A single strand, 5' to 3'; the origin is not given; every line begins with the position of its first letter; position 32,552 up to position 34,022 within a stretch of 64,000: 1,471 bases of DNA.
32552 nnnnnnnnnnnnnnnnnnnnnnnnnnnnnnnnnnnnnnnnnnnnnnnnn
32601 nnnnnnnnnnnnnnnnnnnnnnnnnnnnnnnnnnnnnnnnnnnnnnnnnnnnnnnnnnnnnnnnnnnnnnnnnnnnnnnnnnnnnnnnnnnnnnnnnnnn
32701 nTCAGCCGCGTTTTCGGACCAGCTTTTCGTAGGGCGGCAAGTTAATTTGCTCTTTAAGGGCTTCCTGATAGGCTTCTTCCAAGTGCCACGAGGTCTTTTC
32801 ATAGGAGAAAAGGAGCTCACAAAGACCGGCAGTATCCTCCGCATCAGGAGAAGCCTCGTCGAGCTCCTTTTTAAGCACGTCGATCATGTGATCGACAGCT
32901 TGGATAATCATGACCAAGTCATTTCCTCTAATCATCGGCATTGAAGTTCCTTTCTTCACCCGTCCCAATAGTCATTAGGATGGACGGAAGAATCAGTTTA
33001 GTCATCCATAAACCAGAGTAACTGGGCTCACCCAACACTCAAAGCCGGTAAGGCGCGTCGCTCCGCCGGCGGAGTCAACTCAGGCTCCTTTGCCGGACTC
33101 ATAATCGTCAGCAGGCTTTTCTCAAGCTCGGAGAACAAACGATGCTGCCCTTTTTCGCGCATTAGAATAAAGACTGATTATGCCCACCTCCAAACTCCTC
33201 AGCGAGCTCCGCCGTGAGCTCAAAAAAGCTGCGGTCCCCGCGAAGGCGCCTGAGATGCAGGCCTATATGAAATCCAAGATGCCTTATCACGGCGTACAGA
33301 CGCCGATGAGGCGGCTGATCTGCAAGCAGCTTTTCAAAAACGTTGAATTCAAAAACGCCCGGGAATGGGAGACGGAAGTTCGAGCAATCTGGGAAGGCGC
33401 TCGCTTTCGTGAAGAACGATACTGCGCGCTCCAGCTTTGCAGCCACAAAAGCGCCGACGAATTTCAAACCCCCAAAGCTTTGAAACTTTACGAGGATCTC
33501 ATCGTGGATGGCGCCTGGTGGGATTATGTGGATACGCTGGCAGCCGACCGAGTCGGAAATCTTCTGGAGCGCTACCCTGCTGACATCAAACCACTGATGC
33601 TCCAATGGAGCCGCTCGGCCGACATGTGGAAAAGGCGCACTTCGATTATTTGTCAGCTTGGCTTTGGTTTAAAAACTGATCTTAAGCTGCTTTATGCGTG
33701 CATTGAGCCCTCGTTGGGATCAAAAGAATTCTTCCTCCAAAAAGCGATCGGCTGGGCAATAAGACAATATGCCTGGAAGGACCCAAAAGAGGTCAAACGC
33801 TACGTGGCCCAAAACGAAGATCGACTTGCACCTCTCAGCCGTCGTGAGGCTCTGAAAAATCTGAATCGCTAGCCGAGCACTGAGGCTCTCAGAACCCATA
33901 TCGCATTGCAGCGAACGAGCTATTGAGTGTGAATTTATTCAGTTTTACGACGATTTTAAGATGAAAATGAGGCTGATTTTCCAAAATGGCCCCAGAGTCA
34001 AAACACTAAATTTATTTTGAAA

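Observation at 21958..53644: Recurrent perfect GC-rich palindrome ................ in three divergent intergenic regions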

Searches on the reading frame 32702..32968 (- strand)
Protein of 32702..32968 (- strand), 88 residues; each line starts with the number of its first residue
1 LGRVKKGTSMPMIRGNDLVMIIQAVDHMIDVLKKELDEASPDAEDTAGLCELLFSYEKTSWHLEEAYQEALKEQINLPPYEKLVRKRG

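Call 9: search_protein_families(library=pfam, proteins=[window:32702-32968:-], max_evalue=0.01)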
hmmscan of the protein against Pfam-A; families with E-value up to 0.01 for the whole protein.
window:32702-32968:- (88 aa): 1 family
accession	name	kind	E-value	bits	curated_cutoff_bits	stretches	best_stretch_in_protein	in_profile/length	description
PF21643.2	T6SS_Tsi2-like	-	1.2e-07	32.4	27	1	17-83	7-71/71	T6SS, Immune protein Tsi2-like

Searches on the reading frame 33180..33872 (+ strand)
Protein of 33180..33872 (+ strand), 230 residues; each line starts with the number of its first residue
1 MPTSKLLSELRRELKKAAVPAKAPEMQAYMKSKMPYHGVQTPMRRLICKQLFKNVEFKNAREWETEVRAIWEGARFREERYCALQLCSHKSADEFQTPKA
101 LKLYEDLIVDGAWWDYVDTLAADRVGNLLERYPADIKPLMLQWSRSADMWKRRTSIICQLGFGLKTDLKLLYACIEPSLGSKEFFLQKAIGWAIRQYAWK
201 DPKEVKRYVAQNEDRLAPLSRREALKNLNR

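Call 9: search_protein_families(library=pfam, proteins=[window:33180-33872:+], max_evalue=0.01)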
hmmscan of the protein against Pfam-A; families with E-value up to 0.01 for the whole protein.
window:33180-33872:+ (230 aa): 1 family
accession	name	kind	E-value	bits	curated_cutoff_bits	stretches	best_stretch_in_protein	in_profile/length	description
PF08713.17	DNA_alkylation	-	2.9e-62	210.6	21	1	11-228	2-213/213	DNA alkylation repair enzyme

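Call 11: find_encoding_contigs(protein=window:33180-33872:+, flank=10000, max_places=10)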
Protein window:33180-33872:+ (230 aa): no gene with exactly this product is on record in the collection.
